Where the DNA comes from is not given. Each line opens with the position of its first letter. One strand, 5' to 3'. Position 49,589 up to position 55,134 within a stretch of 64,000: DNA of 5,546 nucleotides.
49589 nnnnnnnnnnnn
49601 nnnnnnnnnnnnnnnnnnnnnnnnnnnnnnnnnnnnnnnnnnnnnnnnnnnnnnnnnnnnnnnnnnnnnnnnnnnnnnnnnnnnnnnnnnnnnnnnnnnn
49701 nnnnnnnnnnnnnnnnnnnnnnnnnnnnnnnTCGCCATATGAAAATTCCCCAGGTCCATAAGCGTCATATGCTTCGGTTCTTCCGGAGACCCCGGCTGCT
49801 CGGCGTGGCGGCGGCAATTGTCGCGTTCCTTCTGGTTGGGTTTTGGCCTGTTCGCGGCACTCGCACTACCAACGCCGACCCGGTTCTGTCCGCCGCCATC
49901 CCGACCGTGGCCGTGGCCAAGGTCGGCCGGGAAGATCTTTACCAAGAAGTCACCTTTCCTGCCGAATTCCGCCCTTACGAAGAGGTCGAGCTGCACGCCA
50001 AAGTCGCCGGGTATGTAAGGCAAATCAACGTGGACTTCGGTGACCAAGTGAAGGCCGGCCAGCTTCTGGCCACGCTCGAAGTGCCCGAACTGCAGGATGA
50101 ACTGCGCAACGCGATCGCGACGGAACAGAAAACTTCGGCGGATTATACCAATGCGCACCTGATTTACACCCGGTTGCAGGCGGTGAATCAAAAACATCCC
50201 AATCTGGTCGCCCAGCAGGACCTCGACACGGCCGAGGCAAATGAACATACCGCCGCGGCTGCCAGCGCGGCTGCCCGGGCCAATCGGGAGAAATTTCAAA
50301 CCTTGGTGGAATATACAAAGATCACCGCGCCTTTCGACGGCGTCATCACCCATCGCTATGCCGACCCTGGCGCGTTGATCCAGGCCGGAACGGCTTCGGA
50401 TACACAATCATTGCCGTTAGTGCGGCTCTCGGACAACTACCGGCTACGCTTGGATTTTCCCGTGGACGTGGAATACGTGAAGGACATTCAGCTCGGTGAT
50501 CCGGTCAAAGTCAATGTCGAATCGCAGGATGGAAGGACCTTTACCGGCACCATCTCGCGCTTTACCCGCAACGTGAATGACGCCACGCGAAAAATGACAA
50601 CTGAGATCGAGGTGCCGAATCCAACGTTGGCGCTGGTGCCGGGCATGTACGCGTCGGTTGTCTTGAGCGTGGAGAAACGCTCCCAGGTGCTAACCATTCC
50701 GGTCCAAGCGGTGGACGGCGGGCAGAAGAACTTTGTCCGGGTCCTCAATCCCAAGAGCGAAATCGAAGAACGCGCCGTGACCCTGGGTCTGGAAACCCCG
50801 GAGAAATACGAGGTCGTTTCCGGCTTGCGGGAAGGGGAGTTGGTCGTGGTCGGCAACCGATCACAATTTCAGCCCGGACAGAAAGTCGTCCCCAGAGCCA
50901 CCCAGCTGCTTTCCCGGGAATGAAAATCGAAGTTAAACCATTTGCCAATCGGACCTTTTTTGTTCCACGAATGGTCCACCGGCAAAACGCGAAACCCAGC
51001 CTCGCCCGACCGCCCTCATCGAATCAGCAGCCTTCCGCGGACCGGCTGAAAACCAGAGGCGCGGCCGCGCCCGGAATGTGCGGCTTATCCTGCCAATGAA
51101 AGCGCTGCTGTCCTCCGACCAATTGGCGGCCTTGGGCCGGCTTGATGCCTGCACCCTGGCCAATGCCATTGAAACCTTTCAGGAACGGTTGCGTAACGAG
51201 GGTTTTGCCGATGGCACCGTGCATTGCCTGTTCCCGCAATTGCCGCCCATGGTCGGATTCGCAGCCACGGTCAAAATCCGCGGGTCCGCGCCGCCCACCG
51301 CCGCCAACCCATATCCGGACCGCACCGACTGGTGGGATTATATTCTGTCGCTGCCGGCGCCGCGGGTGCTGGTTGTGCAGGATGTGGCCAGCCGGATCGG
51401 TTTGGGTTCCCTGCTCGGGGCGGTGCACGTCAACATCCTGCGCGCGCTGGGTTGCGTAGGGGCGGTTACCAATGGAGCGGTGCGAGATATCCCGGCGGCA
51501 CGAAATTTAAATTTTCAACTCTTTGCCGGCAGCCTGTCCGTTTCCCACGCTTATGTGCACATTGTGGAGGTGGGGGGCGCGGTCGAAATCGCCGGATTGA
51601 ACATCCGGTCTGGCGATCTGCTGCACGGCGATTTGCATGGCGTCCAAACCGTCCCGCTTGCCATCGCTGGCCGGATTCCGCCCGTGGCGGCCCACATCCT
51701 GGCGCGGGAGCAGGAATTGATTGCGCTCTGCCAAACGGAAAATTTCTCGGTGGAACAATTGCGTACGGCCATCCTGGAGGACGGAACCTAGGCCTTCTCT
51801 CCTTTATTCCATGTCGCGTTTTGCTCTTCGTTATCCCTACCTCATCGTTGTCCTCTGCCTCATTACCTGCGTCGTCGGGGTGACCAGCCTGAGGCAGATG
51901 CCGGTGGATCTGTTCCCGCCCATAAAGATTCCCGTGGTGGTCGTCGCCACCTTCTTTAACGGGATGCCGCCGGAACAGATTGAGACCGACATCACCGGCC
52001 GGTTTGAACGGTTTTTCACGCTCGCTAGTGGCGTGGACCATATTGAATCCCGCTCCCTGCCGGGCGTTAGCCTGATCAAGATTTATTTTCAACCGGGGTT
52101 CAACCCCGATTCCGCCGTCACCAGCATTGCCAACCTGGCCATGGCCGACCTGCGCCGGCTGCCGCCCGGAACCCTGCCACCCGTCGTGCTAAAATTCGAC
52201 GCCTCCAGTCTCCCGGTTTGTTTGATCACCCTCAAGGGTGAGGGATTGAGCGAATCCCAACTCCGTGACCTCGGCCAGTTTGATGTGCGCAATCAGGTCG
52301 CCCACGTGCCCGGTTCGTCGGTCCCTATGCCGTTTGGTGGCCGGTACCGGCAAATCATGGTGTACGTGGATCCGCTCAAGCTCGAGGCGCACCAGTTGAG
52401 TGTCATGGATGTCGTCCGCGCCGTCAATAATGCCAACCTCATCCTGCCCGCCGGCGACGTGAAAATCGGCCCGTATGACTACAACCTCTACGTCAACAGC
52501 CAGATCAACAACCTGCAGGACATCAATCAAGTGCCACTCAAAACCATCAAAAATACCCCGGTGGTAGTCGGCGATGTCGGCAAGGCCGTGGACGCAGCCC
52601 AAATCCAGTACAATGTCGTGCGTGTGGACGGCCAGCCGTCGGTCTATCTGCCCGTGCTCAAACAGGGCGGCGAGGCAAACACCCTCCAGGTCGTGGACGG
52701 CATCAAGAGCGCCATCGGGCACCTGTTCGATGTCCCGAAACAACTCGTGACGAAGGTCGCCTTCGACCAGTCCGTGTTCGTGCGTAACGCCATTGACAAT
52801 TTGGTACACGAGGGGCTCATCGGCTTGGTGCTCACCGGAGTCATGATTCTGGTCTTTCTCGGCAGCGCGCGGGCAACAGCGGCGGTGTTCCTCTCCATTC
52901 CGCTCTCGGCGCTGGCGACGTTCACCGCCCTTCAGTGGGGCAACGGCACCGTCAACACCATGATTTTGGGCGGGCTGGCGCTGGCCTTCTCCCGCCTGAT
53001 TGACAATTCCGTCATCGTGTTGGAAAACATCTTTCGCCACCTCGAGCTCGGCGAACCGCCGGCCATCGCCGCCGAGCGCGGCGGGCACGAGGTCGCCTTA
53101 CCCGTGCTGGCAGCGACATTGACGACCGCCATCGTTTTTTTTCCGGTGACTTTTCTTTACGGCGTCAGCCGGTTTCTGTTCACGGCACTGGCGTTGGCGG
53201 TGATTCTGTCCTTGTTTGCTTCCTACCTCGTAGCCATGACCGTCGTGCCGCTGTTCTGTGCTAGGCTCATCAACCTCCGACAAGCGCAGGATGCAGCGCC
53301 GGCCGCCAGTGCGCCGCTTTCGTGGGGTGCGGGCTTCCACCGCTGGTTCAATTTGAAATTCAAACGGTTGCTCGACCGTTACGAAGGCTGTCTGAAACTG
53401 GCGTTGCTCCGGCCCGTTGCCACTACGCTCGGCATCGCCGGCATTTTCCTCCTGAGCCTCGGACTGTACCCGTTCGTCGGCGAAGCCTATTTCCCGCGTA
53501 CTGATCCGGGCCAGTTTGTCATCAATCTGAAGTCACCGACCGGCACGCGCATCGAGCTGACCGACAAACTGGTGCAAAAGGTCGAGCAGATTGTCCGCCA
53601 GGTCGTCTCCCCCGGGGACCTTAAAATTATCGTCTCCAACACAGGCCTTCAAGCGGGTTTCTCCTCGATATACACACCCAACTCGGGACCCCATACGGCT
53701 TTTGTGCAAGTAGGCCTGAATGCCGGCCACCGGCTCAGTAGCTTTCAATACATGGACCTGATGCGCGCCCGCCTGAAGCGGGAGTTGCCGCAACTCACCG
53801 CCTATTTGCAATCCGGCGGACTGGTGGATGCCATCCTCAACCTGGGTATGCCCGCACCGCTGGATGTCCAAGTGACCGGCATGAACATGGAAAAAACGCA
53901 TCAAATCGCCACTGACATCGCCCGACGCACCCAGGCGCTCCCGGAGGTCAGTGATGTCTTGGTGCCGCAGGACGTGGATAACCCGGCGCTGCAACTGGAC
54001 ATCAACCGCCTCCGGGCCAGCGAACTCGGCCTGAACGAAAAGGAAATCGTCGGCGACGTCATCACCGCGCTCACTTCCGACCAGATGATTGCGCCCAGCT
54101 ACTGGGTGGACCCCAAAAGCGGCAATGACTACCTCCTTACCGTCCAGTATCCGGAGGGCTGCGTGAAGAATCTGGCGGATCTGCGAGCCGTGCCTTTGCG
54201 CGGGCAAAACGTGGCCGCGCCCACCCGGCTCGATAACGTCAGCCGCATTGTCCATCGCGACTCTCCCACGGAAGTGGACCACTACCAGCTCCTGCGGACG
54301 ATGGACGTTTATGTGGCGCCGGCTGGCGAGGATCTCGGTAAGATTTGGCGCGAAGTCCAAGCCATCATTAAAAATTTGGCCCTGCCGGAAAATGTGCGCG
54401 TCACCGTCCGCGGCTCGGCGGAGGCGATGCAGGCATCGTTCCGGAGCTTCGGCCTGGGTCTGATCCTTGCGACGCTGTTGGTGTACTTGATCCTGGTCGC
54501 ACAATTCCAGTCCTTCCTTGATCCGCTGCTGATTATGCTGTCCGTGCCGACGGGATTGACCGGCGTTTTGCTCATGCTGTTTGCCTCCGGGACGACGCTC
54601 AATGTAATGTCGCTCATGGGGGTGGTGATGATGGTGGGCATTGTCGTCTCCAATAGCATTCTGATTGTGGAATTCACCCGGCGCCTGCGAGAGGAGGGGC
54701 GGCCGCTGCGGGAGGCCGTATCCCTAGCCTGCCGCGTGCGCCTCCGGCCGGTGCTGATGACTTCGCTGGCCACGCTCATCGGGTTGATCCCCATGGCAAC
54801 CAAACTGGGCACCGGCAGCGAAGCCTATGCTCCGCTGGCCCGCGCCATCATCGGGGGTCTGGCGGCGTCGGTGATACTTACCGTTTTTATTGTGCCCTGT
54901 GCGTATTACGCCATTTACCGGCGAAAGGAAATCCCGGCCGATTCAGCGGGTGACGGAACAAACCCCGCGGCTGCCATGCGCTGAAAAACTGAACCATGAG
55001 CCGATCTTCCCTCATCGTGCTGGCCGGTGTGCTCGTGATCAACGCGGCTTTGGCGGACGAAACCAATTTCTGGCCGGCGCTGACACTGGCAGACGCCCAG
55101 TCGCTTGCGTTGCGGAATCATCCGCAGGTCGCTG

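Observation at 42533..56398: Shared cis-motif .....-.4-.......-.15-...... upstream of six transcription units flanking a CusRS-like two-component system: candidate regulon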

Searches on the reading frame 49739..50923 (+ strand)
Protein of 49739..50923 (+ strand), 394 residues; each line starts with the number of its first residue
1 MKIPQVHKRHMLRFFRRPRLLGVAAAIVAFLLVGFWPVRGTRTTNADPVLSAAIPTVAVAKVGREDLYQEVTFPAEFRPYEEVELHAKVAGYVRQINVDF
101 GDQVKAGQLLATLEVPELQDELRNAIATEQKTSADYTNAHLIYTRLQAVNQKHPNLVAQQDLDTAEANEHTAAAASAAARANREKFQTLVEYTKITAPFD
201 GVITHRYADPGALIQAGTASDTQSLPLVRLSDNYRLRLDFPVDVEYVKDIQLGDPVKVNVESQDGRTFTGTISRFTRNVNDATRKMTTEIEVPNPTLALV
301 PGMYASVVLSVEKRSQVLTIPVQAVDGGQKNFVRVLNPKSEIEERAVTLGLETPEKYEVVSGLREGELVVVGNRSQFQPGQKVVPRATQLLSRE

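Call 10: search_protein_families(library=pfam, proteins=[window:49739-50923:+], max_evalue=0.01)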
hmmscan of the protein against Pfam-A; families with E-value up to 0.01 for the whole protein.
window:49739-50923:+ (394 aa): 4 families
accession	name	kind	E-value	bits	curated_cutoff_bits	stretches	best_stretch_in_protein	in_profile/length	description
PF16576.10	HlyD_D23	-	6.6e-24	84.8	30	1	83-305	20-214/214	Barrel-sandwich domain of CusB or HlyD membrane-fusion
PF13437.12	HlyD_3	-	8.4e-14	52.6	22.2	1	194-302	1-106/106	HlyD family secretion protein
PF13533.13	Biotin_lipoyl_2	-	6.2e-09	35.9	29.8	1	83-114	1-32/32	Biotin-lipoyl like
PF00364.28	Biotin_lipoyl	-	1.4e-05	25.3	22.1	1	82-113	42-73/73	Biotin-requiring enzyme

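Call 18: search_protein_families(library=ncbifam, proteins=[window:49739-50923:+], max_evalue=0.001)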
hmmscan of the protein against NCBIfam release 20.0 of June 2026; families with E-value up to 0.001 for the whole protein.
window:49739-50923:+ (394 aa): 25 families
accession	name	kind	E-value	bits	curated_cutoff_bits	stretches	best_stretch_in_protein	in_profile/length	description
TIGR01730.1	RND_mfp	subfamily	2.7e-70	236.9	94.9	1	57-385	1-321/322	efflux RND transporter periplasmic adaptor subunit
TIGR00999.1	8a0102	subfamily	2.1e-34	118.9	319.3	1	101-373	1-266/271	CzcB/NccB family metal efflux transporter periplasmic adaptor subunit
NF007362.0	PRK09859.1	equivalog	8.7e-28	97.5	738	1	51-383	30-369/385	multidrug transporter subunit MdtE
NF008606.0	PRK11578.1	equivalog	1.3e-27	96.9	342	1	49-374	28-365/371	macrolide transporter subunit MacA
NF033138.2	RND-peri-MexC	equivalog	2.9e-25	89.2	625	1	45-388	26-374/375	MexC family multidrug efflux RND transporter periplasmic adaptor subunit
NF007132.1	PRK09578.1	equivalog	5.1e-23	81.5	512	1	39-389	23-379/396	MexX/AxyX family multidrug efflux RND transporter periplasmic adaptor subunit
NF011604.1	PRK15030.1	equivalog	1.3e-22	80.4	765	1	51-383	34-373/397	multidrug efflux RND transporter periplasmic adaptor subunit AcrA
NF008589.1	PRK11556.1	equivalog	1.3e-22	80.3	391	1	56-383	58-385/392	MdtA/MuxA family multidrug efflux RND transporter periplasmic adaptor subunit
NF045904.1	RND-peri-MexE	equivalog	2.7e-22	79.2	714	1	49-390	30-373/390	multidrug efflux RND transporter periplasmic adaptor subunit MexE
NF000272.2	OqxA_adapt_sub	exception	1e-16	60.9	835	1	25-384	17-378/391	multidrug efflux RND transporter periplasmic adaptor subunit OqxA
NF033834.1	RND_adapt_MexA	exception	1e-13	51.2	750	1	25-385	8-360/373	multidrug efflux RND transporter periplasmic adaptor subunit MexA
NF002939.0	PRK03598.1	equivalog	2e-13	50.2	393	2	82-157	44-118/332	secretion protein HlyD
NF045680.1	DiMtlExpIhpB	equivalog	4.4e-13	48.9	450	1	184-373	130-310/326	divalent metal ion exporter adaptor subunit IhpB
TIGR00998.1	8a0101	subfamily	3.3e-11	42.7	390.8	1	144-274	160-280/334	EmrA/EmrK family multidrug efflux transporter periplasmic adaptor subunit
NF007303.0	PRK09783.1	subfamily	5.4e-11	41.5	390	1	195-371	217-386/414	copper/silver efflux system membrane fusion protein CusB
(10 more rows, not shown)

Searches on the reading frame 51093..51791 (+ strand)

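Call 52: search_protein_families(library=pfam, proteins=[window:51093-51791:+], max_evalue=0.1)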
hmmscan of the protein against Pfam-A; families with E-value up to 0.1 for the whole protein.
window:51093-51791:+ (232 aa): 1 family
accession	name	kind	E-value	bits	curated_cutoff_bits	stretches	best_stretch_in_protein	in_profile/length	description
PF03737.21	RraA-like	-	8.3e-18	65.5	24.5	1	28-184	7-150/152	Aldolase/RraA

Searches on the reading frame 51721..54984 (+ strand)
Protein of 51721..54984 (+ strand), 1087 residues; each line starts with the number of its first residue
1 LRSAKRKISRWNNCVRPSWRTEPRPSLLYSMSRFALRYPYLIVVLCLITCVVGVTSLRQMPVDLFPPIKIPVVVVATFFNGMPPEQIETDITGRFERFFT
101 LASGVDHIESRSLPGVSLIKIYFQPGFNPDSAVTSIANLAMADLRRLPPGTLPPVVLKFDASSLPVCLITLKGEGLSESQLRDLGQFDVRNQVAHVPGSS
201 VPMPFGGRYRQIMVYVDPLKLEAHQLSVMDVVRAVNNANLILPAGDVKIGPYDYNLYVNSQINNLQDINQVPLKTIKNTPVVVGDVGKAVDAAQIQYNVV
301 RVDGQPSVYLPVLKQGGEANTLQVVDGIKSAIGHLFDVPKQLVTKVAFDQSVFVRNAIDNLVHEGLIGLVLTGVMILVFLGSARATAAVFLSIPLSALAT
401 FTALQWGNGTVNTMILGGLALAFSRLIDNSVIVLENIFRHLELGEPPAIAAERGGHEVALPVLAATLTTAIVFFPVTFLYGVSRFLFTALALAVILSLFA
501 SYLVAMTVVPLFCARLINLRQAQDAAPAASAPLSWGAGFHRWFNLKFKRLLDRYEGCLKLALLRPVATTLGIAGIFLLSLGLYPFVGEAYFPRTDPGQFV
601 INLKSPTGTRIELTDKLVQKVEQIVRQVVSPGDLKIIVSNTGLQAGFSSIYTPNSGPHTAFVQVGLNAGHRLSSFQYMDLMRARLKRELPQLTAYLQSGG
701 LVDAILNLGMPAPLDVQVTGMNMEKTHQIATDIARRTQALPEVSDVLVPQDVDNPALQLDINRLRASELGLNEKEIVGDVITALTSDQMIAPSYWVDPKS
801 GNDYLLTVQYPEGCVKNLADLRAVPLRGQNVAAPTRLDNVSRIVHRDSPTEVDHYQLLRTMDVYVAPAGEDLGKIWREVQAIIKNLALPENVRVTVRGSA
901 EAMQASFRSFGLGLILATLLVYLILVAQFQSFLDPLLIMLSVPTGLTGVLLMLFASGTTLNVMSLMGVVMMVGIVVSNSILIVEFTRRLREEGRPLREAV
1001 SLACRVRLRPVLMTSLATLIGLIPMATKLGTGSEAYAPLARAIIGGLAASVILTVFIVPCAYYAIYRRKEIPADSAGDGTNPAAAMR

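Call 10: search_protein_families(library=pfam, proteins=[window:51721-54984:+], max_evalue=0.01)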
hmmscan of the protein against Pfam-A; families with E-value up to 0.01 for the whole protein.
window:51721-54984:+ (1087 aa): 1 family
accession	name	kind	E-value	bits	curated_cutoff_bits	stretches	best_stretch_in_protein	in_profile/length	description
PF00873.25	ACR_tran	-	1.6e-203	678.8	28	1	31-1065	1-1020/1021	AcrB/AcrD/AcrF family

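Call 18: search_protein_families(library=ncbifam, proteins=[window:51721-54984:+], max_evalue=0.001)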
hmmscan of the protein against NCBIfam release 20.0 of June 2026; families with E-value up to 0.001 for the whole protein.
window:51721-54984:+ (1087 aa): 16 families
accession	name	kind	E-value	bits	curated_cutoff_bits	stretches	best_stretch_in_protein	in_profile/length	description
NF033617.1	RND_permease_2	subfamily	5.5e-173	577.4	1250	1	34-1065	3-1007/1009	multidrug efflux RND transporter permease subunit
NF000282.2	RND_permease_1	subfamily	2.7e-133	446.1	1250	1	32-1065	1-1027/1029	multidrug efflux RND transporter permease subunit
TIGR00915.1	2A0602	subfamily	2.1e-117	393.4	940.35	1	31-1067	1-1030/1050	efflux RND transporter permease subunit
NF007133.0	PRK09579.1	equivalog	9.5e-108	361.1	1763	1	36-1071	8-1008/1017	multidrug efflux RND transporter permease subunit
TIGR00914.1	2A0601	subfamily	1.9e-101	340.5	701.45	1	31-1072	5-1042/1051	CusA/CzcA family heavy metal efflux RND transporter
NF007798.0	PRK10503.1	equivalog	2.6e-99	333.2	1584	1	36-1065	17-1022/1040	MdtB/MuxB family multidrug efflux RND transporter permease subunit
NF007905.0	PRK10614.1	equivalog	9.3e-97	324.8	1774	1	38-1067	10-1010/1025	multidrug efflux RND transporter permease subunit MdtC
NF007131.0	PRK09577.1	equivalog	1.9e-78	264.3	1768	1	31-1074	1-1031/1045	multidrug efflux RND transporter permease subunit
NF007842.1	PRK10555.1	equivalog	4.2e-78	263.3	1854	2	31-625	1-597/1036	multidrug efflux RND transporter permease AcrD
NF000037.1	RND_perm_OqxB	exception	1e-65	222.2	2200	1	31-1065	3-1034/1050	multidrug efflux RND transporter permease subunit OqxB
NF011706.2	PRK15127.1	equivalog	7.4e-63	212.8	2150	1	31-1068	1-1032/1049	multidrug efflux RND transporter permease subunit AcrB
TIGR00921.1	2A067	subfamily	2.1e-07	29.4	351.9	1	875-1065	155-346/733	hydrophobe/amphiphile efflux-3 (HAE3) family transporter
NF009583.0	PRK13024.1-3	subfamily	4.3e-05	21.8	721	0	356-515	276-434/755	protein translocase subunit SecDF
TIGR03480.1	HpnN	hypoth_equivalog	7.3e-05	20.9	751.85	1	878-1022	233-383/862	hopanoid biosynthesis associated RND transporter like protein HpnN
TIGR00916.1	2A0604s01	subfamily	0.00012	21.8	148.6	1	890-1027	74-206/231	SecD/SecF family protein translocase subunit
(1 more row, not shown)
